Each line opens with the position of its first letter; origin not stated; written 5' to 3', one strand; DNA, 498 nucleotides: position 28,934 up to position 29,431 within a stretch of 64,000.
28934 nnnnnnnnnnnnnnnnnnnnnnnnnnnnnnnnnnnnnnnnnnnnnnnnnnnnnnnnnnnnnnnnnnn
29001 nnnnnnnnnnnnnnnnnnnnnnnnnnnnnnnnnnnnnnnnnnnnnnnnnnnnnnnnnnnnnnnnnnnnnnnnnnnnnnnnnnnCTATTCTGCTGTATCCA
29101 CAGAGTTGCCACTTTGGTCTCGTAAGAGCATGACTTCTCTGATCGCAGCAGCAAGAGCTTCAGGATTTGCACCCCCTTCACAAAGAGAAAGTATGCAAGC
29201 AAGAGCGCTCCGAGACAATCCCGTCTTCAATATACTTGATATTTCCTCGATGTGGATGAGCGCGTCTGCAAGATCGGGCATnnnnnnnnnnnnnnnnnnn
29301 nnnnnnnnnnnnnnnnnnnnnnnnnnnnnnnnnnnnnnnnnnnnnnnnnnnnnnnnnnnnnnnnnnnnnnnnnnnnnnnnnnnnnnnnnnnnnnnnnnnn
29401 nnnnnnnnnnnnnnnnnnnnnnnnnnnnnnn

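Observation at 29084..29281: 65-aa MOZART1 (MZT1) gamma-tubulin-complex microprotein gene tucked between two cytoskeletal genes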

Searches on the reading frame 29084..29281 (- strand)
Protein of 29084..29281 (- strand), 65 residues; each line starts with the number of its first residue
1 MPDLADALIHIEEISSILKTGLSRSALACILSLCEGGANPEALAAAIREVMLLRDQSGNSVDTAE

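Call 4: search_protein_families(library=pfam, proteins=[window:29084-29281:-], max_evalue=1)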
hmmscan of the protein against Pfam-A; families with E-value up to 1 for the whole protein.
window:29084-29281:- (65 aa): 1 family
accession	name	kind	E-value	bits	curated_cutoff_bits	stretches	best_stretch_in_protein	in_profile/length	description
PF12554.13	MOZART1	-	8.6e-14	51.5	27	1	8-49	4-45/47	Mitotic-spindle organizing gamma-tubulin ring associated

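Call 5: search_solved_structures(query=window:29084-29281:-, max_evalue=10, show_alignments=3)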
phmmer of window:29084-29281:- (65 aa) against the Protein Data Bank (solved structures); distinct sequences matched with E-value up to 10: 12.
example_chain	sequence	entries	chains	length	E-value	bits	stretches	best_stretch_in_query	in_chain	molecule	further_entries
9eoj_B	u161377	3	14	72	3.4e-07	33.5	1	10-60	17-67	Mitotic-spindle organizing protein 1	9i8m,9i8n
9g3x_R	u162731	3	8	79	6.9e-07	32.5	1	11-51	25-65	Mitotic spindle organizing protein 1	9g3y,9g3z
6l80_B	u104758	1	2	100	1.2e-06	31.7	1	11-57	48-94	Mitotic-spindle organizing protein 1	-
6x0u_A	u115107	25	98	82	1.3e-06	31.7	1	11-51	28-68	Mitotic-spindle organizing protein 1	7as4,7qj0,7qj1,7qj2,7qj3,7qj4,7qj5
6l81_B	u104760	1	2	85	1.3e-06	31.6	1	11-51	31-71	Mitotic-spindle organizing protein 1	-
6m33_B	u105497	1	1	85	1.3e-06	31.6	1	11-51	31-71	Mitotic-spindle organizing protein 1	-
6l7r_B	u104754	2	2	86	5.5e-06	29.7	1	9-54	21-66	Mozart1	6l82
5cwj_A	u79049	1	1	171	0.048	17.4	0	24-59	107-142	Designed helical repeat protein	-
8v3b_a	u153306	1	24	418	0.33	14.7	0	20-51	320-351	O43_129_+4 component B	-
8fre_A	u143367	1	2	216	0.38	14.5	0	23-53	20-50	RBL4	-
9hig_E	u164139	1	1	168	0.49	14.2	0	2-28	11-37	Small ribosomal subunit protein uS5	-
6xh5_A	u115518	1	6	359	5.5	10.9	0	24-59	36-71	helical fusion design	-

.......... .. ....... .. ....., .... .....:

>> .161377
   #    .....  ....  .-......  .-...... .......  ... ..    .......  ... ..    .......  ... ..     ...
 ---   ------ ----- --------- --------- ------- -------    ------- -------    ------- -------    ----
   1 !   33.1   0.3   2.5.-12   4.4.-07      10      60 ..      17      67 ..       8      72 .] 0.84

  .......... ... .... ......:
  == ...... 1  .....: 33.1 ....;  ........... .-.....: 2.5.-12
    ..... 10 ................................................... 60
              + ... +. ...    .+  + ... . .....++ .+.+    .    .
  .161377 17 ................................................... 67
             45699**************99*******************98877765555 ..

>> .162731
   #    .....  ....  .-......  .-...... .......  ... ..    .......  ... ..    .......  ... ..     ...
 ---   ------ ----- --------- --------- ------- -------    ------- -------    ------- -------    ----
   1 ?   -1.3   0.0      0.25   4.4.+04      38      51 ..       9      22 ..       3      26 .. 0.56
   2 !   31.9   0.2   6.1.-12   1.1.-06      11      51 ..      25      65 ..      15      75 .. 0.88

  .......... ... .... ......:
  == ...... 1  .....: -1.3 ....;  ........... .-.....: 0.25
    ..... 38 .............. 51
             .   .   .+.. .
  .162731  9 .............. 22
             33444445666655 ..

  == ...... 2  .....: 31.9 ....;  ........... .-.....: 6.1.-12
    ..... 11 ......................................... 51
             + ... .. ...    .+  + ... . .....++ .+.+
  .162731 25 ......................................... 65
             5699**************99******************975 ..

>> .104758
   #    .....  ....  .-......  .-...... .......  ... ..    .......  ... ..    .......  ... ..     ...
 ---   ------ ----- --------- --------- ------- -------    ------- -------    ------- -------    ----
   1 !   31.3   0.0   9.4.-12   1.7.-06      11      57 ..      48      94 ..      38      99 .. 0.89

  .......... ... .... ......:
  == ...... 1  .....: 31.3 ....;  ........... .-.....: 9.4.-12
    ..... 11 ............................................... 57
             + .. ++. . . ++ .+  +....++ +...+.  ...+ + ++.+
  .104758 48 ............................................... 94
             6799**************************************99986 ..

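Call 6: list_cluster_members(proteins=[window:29084-29281:-, window:26968-29058:+, window:29444-30442:+])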
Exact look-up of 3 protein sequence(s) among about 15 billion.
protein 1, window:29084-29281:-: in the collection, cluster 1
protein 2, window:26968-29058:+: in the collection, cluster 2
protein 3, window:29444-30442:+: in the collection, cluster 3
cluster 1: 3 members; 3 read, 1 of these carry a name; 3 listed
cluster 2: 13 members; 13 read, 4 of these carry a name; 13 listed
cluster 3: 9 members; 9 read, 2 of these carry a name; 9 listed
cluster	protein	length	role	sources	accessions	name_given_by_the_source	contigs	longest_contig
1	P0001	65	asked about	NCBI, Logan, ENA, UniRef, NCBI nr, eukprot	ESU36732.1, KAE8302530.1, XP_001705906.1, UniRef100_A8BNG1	Mitotic-spindle organizing gamma-tubulin ring associated protein [Giardia duodenalis] | Mitotic-spindle organizing gamma-tubulin ring associated protein n=2 Tax=Giardia ... | Mitotic-spindle organizing gamma-tubulin ring associated protein [Giardia intestinalis]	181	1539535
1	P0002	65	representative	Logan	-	-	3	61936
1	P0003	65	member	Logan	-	-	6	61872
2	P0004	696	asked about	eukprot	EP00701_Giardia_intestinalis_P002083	XP_001705907.1 Hypothetical protein GL50803_14971 [Giardia lamblia ATCC 50803]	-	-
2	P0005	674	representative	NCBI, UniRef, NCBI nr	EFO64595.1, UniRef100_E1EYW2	Hypothetical protein GLP15_2974 [Giardia lamblia P15] | Uncharacterized protein n=1 Tax=Giardia intestinalis (strain P15) TaxID=658858 ...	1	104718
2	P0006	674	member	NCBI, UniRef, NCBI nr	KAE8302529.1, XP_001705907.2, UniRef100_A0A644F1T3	SMC family protein [Giardia duodenalis] | SMC family protein n=1 Tax=Giardia intestinalis (strain ATCC 50803 / WB clone C6) ... | SMC family protein [Giardia intestinalis]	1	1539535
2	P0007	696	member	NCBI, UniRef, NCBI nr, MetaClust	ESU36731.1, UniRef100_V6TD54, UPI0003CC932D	Chromosome segregation protein SMC [Giardia duodenalis] | Chromosome segregation protein SMC n=1 Tax=Giardia intestinalis TaxID=5741 ... | Chromosome segregation protein SMC [Giardia intestinalis]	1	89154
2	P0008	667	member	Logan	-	-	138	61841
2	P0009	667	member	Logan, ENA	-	-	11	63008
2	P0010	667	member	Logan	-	-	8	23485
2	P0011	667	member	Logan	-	-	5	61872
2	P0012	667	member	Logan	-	-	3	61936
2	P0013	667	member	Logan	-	-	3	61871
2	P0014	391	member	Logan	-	-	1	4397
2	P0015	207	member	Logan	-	-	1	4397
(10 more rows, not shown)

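Call 11: find_homologous_proteins(query=window:29084-29281:-, max_evalue=0.001)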
Query window:29084-29281:- (65 aa): 5 proteins with E <= 0.001 among 6 candidates.
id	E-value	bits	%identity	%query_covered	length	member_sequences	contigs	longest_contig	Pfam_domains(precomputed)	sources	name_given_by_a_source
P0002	8.9e-32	125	98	100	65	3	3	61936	PF12554.14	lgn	-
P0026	5.3e-29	116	89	100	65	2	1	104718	PF12554.14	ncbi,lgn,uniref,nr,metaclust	ncbi:Hypothetical protein GLP15_2973 [Giardia lamblia P15]|uniref:Mitotic-spindle organizing gamma-t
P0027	3.2e-25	104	82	100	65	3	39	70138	PF12554.14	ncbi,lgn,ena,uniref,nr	ncbi:Mitotic-spindle organizing gamma-tubulin ring associated protein [Giardia duodenalis]|uniref:Mi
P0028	1.4e-22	96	82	92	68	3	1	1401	PF12554.14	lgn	-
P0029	6.4e-11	59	63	97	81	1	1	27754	-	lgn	-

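Call 15: find_encoding_contigs(protein=P0027, flank=4000, max_places=2)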
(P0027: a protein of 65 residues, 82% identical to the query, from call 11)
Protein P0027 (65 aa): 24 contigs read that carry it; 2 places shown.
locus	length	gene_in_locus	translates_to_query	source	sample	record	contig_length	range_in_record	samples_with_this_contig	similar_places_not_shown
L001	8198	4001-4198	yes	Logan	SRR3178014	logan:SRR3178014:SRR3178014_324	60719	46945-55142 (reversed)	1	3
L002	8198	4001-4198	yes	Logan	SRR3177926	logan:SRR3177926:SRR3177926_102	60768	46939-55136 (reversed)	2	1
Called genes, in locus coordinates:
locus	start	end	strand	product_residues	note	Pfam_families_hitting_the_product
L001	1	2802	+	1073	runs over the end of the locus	-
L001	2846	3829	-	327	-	PF12796:Ank_2, PF00023:Ank (faint), PF13606:Ank_3 (faint)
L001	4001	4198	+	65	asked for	PF12554:MOZART1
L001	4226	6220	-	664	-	-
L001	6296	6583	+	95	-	-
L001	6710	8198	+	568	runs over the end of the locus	PF00849:PseudoU_synth_2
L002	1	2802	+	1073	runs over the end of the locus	-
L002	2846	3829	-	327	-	PF12796:Ank_2, PF00023:Ank (faint), PF13606:Ank_3 (faint)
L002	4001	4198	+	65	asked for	PF12554:MOZART1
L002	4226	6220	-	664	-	-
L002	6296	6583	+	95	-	-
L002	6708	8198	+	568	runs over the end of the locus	PF00849:PseudoU_synth_2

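Call 16: find_encoding_contigs(protein=P0026, flank=4000, max_places=2)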
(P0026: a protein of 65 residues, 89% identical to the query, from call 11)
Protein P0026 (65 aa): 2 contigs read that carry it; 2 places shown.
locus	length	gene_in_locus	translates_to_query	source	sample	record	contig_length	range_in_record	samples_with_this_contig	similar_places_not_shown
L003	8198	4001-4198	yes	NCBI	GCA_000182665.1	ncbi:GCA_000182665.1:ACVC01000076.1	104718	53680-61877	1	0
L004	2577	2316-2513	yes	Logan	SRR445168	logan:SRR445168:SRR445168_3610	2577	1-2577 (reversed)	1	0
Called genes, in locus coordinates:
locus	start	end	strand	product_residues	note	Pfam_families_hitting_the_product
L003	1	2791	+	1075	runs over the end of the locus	-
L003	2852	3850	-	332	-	PF12796:Ank_2, PF00023:Ank (faint), PF13606:Ank_3 (faint)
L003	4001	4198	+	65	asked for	PF12554:MOZART1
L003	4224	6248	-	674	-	-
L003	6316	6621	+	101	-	-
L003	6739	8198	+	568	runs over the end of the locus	PF00849:PseudoU_synth_2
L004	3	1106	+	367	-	?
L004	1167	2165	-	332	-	PF12796:Ank_2, PF00023:Ank (faint), PF13606:Ank_3 (faint)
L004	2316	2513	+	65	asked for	PF12554:MOZART1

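Call 17: find_encoding_contigs(protein=P0028, flank=4000, max_places=2)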
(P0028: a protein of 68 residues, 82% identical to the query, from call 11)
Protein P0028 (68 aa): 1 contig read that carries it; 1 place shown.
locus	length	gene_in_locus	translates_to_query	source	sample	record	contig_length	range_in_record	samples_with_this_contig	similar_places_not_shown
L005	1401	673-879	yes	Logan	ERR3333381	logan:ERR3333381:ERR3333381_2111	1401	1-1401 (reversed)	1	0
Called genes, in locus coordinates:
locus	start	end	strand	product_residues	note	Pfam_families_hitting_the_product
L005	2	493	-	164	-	?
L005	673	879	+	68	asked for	PF12554:MOZART1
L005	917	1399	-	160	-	?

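Call 22: search_protein_representatives(protein=window:29084-29281:-)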
Query: 65 residues. Proteins with E-value up to 0.001 (for the whole library): 247; up to 1e-10: 2; up to 1e-30: 0. The best 150 are listed.
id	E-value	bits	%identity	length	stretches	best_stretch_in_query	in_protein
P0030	7.3e-14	66.9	45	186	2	14-60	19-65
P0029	2.0e-11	59.2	92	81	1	1-37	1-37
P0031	2.0e-07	46.7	57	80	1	6-51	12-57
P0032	3.1e-07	46.1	61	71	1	10-50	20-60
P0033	4.3e-07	45.7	59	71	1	8-51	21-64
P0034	7.9e-07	44.9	48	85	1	4-55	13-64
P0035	8.0e-07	44.9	46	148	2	10-50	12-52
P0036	1.1e-06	44.4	52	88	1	8-51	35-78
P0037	1.3e-06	44.2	54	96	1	7-56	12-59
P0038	1.5e-06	44.0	57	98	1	10-51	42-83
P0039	1.7e-06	43.8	52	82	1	4-51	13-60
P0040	1.9e-06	43.7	56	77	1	7-51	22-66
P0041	2.2e-06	43.5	51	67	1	11-53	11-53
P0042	2.4e-06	43.4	54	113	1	4-51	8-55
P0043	2.6e-06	43.3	57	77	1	9-52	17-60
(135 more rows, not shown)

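Call 25: search_protein_families(library=pfam, alignment_id=A1, max_evalue=0.001)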
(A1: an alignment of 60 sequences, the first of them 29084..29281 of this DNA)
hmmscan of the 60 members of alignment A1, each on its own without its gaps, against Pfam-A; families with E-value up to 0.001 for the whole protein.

A. member 1, window:29084-29281:- (65 aa): 1 family
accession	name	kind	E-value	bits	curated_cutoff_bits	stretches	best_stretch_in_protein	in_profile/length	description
PF12554.13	MOZART1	-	8.6e-14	51.5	27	1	8-49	4-45/47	Mitotic-spindle organizing gamma-tubulin ring associated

B. families by the number of members that match (of 60 scanned): 1 family
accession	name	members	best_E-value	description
PF12554.13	MOZART1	60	1e-40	Mitotic-spindle organizing gamma-tubulin ring associated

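Call 34: predict_structure(alignment_id=A1)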
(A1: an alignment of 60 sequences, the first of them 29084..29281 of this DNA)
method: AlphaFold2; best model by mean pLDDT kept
length: 65 residues; sequences in the alignment: 60
mean_pLDDT: 76.7   pTM: 0.50
mean pLDDT of the five models: 76.7, 73.5, 70.3, 68.8, 60.6
residues with pLDDT >= 90: 3; 70-90: 49; 50-70: 9; < 50: 4
segments of 3 or more residues with pLDDT < 50: 62-65
pLDDT, mean of each block of 10 residues (from residue 1): 72 77 81 88 85 72 47
secondary structure, 60 per line:
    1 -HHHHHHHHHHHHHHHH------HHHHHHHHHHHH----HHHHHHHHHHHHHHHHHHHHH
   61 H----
elements in order: H2-17 H24-35 H40-61

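Call 37: fold_search(model_id=the predicted structure, library=pdb)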
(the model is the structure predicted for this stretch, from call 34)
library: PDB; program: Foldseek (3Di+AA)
matches with E <= 10: 12; with E <= 0.001: 0
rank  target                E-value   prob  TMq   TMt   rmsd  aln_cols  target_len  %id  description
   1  9eoj_D                4.8e-02  1.00  0.71  0.87   1.2        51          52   39  Vertebrate microtubule-capping gamma-tubulin ring complex (released 2024-04-17)
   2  6l7r_B                7.7e-02  0.99  0.76  0.63   3.6        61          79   36  Crystal structure of Chaetomium GCP3 N-terminus and Mozart1 (released 2020-07-15)
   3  9g3y_O                9.8e-02  0.99  0.72  0.71   2.1        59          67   34  Structure of the Native CMG-decorated gamma-Tubulin Ring Complex from Pig Brain (released 2024-10-02)
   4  9eoj_B                1.3e-01  0.99  0.72  0.82   1.6        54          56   39  Vertebrate microtubule-capping gamma-tubulin ring complex (released 2024-04-17)
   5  9i8m_s                1.8e-01  0.98  0.76  0.83   1.6        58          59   36  NEDD1-bound native vertebrate gamma-tubulin ring complex from Xenopus laevis, focused reconstruction (released 2025-03-19)
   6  9qvm_O                2.3e-01  0.97  0.79  0.64   1.5        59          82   34  Cryo-EM reconstruction of the NEDD1 anchor protein and CDK5RAP2 bound to the gamma-tubulin ring complex (released 2025-05-21)
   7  6l82_B                3.2e-01  0.95  0.73  0.68   4.0        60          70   35  Crystal structure of Chaetomium GCP5 N-terminus and Mozart1 (released 2020-07-15)
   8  9qvm_Q                4.8e-01  0.96  0.84  0.83   1.0        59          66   34  Cryo-EM reconstruction of the NEDD1 anchor protein and CDK5RAP2 bound to the gamma-tubulin ring complex (released 2025-05-21)
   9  6l81_D                5.6e-01  0.92  0.72  0.83   1.4        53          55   38  Crystal structure of Homo sapiens GCP5 N-terminus and Mozart1 (released 2020-07-15)
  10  9i8m_q                1.6e+00  0.60  0.70  0.79   1.3        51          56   39  NEDD1-bound native vertebrate gamma-tubulin ring complex from Xenopus laevis, focused reconstruction (released 2025-03-19)
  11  9g3x_R                2.9e+00  0.38  0.69  0.75   1.9        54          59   37  Structure of the Partially-assembled gamma-Tubulin Ring Complex from Pig Brain (released 2024-10-02)
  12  5hs9_A                5.9e+00  0.02  0.31  0.25  10.6        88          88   18  Crystal structure of the quinone-bound YodB from B. subtilis (released 2016-08-17)

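Call 51: search_protein_families(library=pfam, proteins=[L003:6316-6621:+, L001:6296-6583:+], max_evalue=0.01)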
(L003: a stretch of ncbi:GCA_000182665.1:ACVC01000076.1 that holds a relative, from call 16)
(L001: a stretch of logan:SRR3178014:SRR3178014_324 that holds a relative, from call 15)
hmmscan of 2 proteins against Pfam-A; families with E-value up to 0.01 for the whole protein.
L003:6316-6621:+ (101 aa): 0 families

L001:6296-6583:+ (95 aa): 0 families
